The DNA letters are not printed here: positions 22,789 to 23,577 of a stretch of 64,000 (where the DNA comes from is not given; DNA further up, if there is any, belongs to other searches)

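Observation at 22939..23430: Plasmid-encoded RfaH paralog embedded inside the tra operon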

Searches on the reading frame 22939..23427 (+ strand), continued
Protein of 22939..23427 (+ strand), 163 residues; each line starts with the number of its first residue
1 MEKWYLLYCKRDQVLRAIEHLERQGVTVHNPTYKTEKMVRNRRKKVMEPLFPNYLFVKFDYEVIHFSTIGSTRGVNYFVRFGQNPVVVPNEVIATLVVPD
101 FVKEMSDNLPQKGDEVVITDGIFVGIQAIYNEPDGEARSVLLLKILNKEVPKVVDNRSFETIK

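Call 38: get_annotated_region(hit=H23, flank=9000)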
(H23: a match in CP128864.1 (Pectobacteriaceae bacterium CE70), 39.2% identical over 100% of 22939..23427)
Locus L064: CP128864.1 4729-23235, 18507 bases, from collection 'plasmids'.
description: Pectobacteriaceae bacterium CE70 plasmid pPrAq2, complete sequence
organism: Pectobacteriaceae bacterium CE70 (NCBI taxid 3057061)
taxonomy: Bacteria; Pseudomonadota; Gammaproteobacteria; Enterobacterales; Pectobacteriaceae; ; Pectobacteriaceae bacterium CE70
host: -; source: -; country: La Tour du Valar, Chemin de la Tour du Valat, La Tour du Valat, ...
typing (MOB-suite, as given by PLSDB): conjugative; replicon IncFII; relaxase MOBF; mating-pair formation MPF_F
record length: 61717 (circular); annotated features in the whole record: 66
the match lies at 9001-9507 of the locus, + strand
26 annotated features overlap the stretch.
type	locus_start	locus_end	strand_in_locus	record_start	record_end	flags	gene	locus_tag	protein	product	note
CDS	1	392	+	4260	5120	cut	-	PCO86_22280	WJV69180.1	DUF4942 domain-containing protein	-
CDS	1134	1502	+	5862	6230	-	-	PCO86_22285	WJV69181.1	hypothetical protein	-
CDS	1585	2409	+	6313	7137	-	-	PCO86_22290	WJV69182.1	DUF932 domain-containing protein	-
CDS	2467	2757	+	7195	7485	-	-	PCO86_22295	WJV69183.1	DUF5983 family protein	-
CDS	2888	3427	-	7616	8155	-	-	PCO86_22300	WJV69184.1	lytic transglycosylase domain-containing protein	-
CDS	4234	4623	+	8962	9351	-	-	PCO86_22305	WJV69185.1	relaxosome protein TraM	-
CDS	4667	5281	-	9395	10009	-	-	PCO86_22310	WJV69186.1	Arc family DNA-binding protein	-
CDS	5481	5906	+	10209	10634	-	-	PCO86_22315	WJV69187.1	type IV conjugative transfer system pilin TraA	-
CDS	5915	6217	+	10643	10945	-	traL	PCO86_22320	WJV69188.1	type IV conjugative transfer system protein TraL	-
CDS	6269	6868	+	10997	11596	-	-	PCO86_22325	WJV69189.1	TraE/TraK family type IV conjugative transfer system protein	-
CDS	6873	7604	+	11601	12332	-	traK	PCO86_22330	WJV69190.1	F-type conjugal transfer protein TraK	-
CDS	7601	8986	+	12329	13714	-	traB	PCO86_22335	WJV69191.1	F-type conjugal transfer pilus assembly protein TraB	-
CDS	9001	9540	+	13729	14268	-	rfaH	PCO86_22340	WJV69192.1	transcription/translation regulatory transformer protein RfaH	-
CDS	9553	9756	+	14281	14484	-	-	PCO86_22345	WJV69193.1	hypothetical protein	-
CDS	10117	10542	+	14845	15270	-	-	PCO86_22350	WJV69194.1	hypothetical protein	-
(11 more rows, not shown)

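Call 45: find_encoding_contigs(protein=P0017, flank=8000, max_places=3)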
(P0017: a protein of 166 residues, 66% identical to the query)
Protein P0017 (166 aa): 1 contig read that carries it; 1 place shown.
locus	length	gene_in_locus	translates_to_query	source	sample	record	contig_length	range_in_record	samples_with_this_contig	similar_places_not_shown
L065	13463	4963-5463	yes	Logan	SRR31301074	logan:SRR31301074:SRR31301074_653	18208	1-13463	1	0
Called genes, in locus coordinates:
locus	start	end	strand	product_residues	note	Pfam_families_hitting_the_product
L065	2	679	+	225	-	?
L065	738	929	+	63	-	PF05509:TraY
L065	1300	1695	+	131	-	PF05513:TraA (weak)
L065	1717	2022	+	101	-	PF07178:TraL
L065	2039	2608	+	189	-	PF05309:TraE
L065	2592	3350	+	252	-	PF06586:TraK_N, PF23536:TraK_C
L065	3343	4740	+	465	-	PF03743:TrbI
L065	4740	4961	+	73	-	-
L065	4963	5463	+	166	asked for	PF02357:NusG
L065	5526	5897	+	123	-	-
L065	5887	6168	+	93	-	-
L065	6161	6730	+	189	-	-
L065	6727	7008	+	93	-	-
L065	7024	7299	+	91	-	-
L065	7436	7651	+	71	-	-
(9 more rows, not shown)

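Call 46: search_dna_similar(query=L064:9001-9537:+, collection=plasmids, mode=protein, max_rows=50, max_evalue=1e-15, rows=spread)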
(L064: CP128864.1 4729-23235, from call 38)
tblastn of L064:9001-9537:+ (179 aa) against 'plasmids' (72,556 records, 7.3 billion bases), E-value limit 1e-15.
Records with a match: 116; places in all: 117; records where one place covers at least 80% of the query: 103.
Best place of each record, by identity: >=99% 6; 95-99% 1; 60-80% 4; <60% 105.
By first word of the organism name: Providencia 44; Pantoea 23; Erwinia 7; Phytobacter 6; Escherichia 6; Pectobacteriaceae 5; Rahnella 2; Salmonella 2; Citrobacter 2; Enterobacter 2; and 14 more.
By predicted mobility (MOB-suite, as given by PLSDB): non-mobilizable 70; conjugative 40; mobilizable 6.
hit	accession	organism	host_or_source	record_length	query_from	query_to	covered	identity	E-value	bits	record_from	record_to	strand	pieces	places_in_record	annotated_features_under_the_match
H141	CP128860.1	Pectobacteriaceae bacterium C111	-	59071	1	179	100%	100.0%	2e-116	369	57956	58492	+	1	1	rfaH: transcription/translation regulatory transformer protein RfaH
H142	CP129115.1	Pectobacteriaceae bacterium CE90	-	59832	1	179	100%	100.0%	2e-116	369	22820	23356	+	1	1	rfaH: transcription/translation regulatory transformer protein RfaH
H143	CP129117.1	Pectobacteriaceae bacterium C80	-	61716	1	179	100%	100.0%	2e-116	369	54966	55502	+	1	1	rfaH: transcription/translation regulatory transformer protein RfaH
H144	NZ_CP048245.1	Ewingella americana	Flammulina filiformis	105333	1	178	99%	71.9%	2e-80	266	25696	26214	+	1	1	rfaH: transcription/translation regulatory transformer protein RfaH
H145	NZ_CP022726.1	Erwinia persicina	Allium cepa L.,single cell,rotten onion ...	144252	1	175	98%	69.7%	2e-77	258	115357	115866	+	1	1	rfaH: transcription/translation regulatory transformer protein RfaH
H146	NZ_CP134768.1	Cedecea neteri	Pleurotus pulmonarius,Pure Culture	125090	1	179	100%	55.5%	3e-57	200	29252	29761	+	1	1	rfaH: transcription/translation regulatory transformer protein RfaH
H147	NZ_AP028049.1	Phytobacter diazotrophicus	-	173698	1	179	100%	55.0%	2e-58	203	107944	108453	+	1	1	rfaH: transcription/translation regulatory transformer protein RfaH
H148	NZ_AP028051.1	Phytobacter diazotrophicus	-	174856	1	179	100%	55.0%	2e-58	203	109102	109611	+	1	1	rfaH: transcription/translation regulatory transformer protein RfaH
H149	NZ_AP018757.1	Phytobacter sp. MRY16-398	Homo sapiens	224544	1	179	100%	55.0%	2e-58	203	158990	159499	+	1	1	rfaH: transcription/translation regulatory transformer protein RfaH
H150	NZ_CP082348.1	Pantoea dispersa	water,drinking water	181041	1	179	100%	53.9%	2e-54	191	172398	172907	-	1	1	rfaH: transcription/translation regulatory transformer protein RfaH | hypothetical protein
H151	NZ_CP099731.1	Pantoea agglomerans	cell culture,Rotten Potato Tubers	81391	1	179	100%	52.8%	2e-52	186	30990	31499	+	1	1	rfaH: transcription/translation regulatory transformer protein RfaH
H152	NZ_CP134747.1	Pantoea agglomerans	Allium cepa,cell culture,leaf ...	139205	1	179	100%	47.8%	8e-48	172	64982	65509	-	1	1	rfaH: transcription/translation regulatory transformer protein RfaH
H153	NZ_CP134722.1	Pantoea agglomerans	Allium cepa,cell culture,bulb ...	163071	1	179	100%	47.8%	1e-47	172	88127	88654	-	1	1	rfaH: transcription/translation regulatory transformer protein RfaH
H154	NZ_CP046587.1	Pantoea stewartii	sugar cane YZ08-1095,whole organism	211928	1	177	99%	46.6%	1e-46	169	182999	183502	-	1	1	rfaH: transcription/translation regulatory transformer protein RfaH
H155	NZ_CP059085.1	Pantoea ananatis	Allium cepa,onion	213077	1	176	98%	45.6%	1e-42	158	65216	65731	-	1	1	rfaH: transcription/translation regulatory transformer protein RfaH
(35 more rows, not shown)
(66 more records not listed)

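Call 47: get_annotated_region(hit=H147, flank=6500)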
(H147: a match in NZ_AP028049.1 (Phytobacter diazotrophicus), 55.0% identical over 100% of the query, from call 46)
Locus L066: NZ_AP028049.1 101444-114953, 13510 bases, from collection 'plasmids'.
description: Phytobacter diazotrophicus strain TA9759 plasmid pTMTA97592, complete sequence
organism: Phytobacter diazotrophicus (NCBI taxid 395631)
taxonomy: Bacteria; Pseudomonadota; Gammaproteobacteria; Enterobacterales; Enterobacteriaceae; Phytobacter; Phytobacter diazotrophicus
host: -; source: -; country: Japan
typing (MOB-suite, as given by PLSDB): conjugative; replicon IncFIB,IncFIC,rep_cluster_2203,rep_cluster_2283; relaxase MOBF; mating-pair formation MPF_F
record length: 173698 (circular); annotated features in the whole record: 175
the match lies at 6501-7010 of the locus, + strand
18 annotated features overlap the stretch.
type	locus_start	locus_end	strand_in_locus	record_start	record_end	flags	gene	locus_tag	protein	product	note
CDS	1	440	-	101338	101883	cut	-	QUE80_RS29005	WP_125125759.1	lytic transglycosylase domain-containing protein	-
CDS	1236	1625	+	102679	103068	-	-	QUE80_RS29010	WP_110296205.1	relaxosome protein TraM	-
CDS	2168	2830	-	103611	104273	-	-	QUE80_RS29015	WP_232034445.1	Arc family DNA-binding protein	-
CDS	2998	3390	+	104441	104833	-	-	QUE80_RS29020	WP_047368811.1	type IV conjugative transfer system pilin TraA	-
CDS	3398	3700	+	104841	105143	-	traL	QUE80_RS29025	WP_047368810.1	type IV conjugative transfer system protein TraL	-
CDS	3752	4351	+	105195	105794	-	-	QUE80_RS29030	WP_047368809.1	TraE/TraK family type IV conjugative transfer system protein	-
CDS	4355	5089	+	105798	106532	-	traK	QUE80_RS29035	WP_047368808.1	type-F conjugative transfer system secretin TraK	-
CDS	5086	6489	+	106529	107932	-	traB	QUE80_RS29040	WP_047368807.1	F-type conjugal transfer pilus assembly protein TraB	-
CDS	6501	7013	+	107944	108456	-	rfaH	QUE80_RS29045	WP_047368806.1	transcription/translation regulatory transformer protein RfaH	GO:0006355 - regulation of DNA-templated transcription [Evidence IEA]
CDS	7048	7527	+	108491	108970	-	-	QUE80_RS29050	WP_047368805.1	hypothetical protein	-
CDS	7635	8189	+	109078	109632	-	traV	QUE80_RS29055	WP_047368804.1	type IV conjugative transfer system lipoprotein TraV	-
CDS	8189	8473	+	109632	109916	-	-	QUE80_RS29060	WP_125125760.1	hypothetical protein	-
CDS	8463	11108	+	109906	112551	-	traC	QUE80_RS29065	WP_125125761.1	type IV secretion system protein TraC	-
CDS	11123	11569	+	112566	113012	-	trbI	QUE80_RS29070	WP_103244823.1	type-F conjugative transfer system protein TrbI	-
CDS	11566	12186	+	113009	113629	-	traW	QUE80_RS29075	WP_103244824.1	type-F conjugative transfer system protein TraW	-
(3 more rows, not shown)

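Call 48: get_annotated_region(hit=H151, flank=6500)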
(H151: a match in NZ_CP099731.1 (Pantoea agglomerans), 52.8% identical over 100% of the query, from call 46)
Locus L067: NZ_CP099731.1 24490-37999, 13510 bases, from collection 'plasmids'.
description: Pantoea agglomerans strain NBBC-01 plasmid pNBBC01-3, complete sequence
organism: Pantoea agglomerans (NCBI taxid 549)
taxonomy: Bacteria; Pseudomonadota; Gammaproteobacteria; Enterobacterales; Erwiniaceae; Pantoea; Pantoea agglomerans
host: -; source: cell culture,Rotten Potato Tubers; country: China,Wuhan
typing (MOB-suite, as given by PLSDB): conjugative; replicon rep_cluster_1203; relaxase MOBF; mating-pair formation MPF_F
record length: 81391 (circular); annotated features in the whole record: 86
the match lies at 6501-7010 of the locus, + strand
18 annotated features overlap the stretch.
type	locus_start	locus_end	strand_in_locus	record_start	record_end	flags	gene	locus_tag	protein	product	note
CDS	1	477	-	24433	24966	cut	-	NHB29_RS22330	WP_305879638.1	lytic transglycosylase domain-containing protein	-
CDS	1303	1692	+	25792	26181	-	-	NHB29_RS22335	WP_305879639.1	relaxosome protein TraM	-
CDS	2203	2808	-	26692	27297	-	-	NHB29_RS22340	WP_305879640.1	hypothetical protein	-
CDS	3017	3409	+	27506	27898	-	-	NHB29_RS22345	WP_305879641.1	conjugal transfer protein TraA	-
CDS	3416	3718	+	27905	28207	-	traL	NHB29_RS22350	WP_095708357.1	type IV conjugative transfer system protein TraL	-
CDS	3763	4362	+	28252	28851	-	-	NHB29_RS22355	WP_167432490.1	TraE/TraK family type IV conjugative transfer system protein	-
CDS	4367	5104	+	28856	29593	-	traK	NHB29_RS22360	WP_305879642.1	F-type conjugal transfer protein TraK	-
CDS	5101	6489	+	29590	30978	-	traB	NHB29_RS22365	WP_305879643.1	F-type conjugal transfer pilus assembly protein TraB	-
CDS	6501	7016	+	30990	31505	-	rfaH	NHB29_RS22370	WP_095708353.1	transcription/translation regulatory transformer protein RfaH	GO:0006355 - regulation of DNA-templated transcription [Evidence IEA]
CDS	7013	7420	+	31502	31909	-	-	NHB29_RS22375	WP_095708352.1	hypothetical protein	-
CDS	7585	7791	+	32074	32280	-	-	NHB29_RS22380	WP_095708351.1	hypothetical protein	-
CDS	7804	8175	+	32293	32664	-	-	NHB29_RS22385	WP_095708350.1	hypothetical protein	-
CDS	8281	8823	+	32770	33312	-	traV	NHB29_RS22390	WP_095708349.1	type IV conjugative transfer system lipoprotein TraV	-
CDS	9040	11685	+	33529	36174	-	traC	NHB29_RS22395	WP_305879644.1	type IV secretion system protein TraC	-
CDS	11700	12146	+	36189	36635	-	trbI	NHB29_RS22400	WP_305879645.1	type-F conjugative transfer system protein TrbI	-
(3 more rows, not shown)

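Call 49: get_annotated_region(hit=H145, flank=6500)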
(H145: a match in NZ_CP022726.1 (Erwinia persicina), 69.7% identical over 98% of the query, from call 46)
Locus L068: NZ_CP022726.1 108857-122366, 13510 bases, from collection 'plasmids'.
description: Erwinia persicina strain B64 plasmid pEP1, complete sequence
organism: Erwinia persicina (NCBI taxid 55211)
taxonomy: Bacteria; Pseudomonadota; Gammaproteobacteria; Enterobacterales; Erwiniaceae; Erwinia; Erwinia persicina
host: -; source: Allium cepa L.,single cell,rotten onion bulb; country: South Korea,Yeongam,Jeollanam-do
typing (MOB-suite, as given by PLSDB): conjugative; replicon IncP; relaxase MOBF; mating-pair formation MPF_F
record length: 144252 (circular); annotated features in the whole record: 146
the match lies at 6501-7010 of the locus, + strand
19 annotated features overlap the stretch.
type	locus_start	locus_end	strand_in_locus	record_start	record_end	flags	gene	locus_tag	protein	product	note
CDS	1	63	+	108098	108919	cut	-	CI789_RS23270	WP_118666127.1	DUF932 domain-containing protein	-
CDS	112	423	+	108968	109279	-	-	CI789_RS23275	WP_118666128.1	DUF5983 family protein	-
CDS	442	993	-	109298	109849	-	-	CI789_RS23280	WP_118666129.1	lytic transglycosylase domain-containing protein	-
CDS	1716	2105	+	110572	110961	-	-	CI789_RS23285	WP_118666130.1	relaxosome protein TraM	-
CDS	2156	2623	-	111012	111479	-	-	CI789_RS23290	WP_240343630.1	hypothetical protein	-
CDS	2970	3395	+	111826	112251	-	-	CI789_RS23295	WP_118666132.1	conjugal transfer protein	-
CDS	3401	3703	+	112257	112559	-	traL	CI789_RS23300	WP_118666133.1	type IV conjugative transfer system protein TraL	-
CDS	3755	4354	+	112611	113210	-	-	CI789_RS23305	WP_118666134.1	TraE/TraK family type IV conjugative transfer system protein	-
CDS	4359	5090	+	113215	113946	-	traK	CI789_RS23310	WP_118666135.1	type-F conjugative transfer system secretin TraK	-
CDS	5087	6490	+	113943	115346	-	traB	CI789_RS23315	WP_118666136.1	F-type conjugal transfer pilus assembly protein TraB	-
CDS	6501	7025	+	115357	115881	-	rfaH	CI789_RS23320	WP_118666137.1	transcription/translation regulatory transformer protein RfaH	GO:0006355 - regulation of DNA-templated transcription [Evidence IEA]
CDS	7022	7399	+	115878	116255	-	-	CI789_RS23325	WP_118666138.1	hypothetical protein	-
CDS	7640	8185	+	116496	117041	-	traV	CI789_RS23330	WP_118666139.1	type IV conjugative transfer system lipoprotein TraV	-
CDS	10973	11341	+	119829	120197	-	trbI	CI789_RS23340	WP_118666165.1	type-F conjugative transfer system protein TrbI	-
CDS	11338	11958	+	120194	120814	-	traW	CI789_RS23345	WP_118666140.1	type-F conjugative transfer system protein TraW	-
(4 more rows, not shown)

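Call 50: get_annotated_region(hit=H154, flank=6500)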
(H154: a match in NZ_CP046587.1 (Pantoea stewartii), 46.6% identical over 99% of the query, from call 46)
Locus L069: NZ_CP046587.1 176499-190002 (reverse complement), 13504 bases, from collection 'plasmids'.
description: Pantoea stewartii strain PSCN1 plasmid pCN102, complete sequence
organism: Pantoea stewartii (NCBI taxid 66269)
taxonomy: Bacteria; Pseudomonadota; Gammaproteobacteria; Enterobacterales; Erwiniaceae; Pantoea; Pantoea stewartii
host: -; source: sugar cane YZ08-1095,whole organism; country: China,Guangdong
typing (MOB-suite, as given by PLSDB): non-mobilizable; replicon rep_cluster_1441; mating-pair formation MPF_F
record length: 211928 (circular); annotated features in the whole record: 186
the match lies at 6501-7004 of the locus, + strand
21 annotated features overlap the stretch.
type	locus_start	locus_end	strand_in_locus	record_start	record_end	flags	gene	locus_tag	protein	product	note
CDS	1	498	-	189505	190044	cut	-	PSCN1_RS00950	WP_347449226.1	lytic transglycosylase domain-containing protein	-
CDS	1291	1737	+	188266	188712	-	-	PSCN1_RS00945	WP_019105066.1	relaxosome protein TraM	-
CDS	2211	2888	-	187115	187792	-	-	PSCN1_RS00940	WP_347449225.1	Arc family DNA-binding protein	-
CDS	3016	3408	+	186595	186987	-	-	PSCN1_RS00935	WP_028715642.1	type IV conjugative transfer system pilin TraA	-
CDS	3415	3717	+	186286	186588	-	traL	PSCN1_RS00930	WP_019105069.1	type IV conjugative transfer system protein TraL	-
CDS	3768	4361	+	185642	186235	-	-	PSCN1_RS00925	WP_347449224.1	TraE/TraK family type IV conjugative transfer system protein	-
CDS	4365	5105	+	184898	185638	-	traK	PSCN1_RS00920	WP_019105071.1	type-F conjugative transfer system secretin TraK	-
CDS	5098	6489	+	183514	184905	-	traB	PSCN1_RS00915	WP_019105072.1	F-type conjugal transfer pilus assembly protein TraB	-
CDS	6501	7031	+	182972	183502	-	rfaH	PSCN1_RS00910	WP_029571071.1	transcription/translation regulatory transformer protein RfaH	GO:0006355 - regulation of DNA-templated transcription [Evidence IEA]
CDS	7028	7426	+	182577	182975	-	-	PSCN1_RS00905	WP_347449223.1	hypothetical protein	-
CDS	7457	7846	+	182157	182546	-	-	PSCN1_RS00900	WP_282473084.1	hypothetical protein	-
CDS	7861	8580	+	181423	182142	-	-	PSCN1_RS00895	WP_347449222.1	hypothetical protein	-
CDS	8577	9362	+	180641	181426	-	-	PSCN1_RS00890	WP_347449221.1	hypothetical protein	-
CDS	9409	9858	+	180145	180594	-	-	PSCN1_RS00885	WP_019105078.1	hypothetical protein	-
CDS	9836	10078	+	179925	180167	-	-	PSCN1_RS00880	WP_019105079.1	hypothetical protein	-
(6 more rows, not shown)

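Call 54: predict_structure(alignment_id=A2)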
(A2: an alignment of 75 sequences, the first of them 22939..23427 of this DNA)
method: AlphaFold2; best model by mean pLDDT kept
length: 163 residues; sequences in the alignment: 75
mean_pLDDT: 77.9   pTM: 0.71
mean pLDDT of the five models: 77.9, 77.0, 76.0, 67.6, 65.1
residues with pLDDT >= 90: 66; 70-90: 55; 50-70: 9; < 50: 33
segments of 3 or more residues with pLDDT < 50: 101-120, 150-156, 158-163
pLDDT, mean of each block of 10 residues (from residue 1): 95 95 95 79 83 95 93 95 89 76 44 42 74 85 78 41 36
secondary structure, 60 per line:
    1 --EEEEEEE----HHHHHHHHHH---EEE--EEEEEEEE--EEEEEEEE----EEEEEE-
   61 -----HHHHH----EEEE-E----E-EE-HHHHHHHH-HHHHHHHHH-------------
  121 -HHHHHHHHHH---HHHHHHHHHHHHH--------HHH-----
elements in order: E3-9 H14-23 E27-29 E32-39 E42-49 E54-59 H66-70 E75-78 H90-97 H99-107 H122-131 H135-147
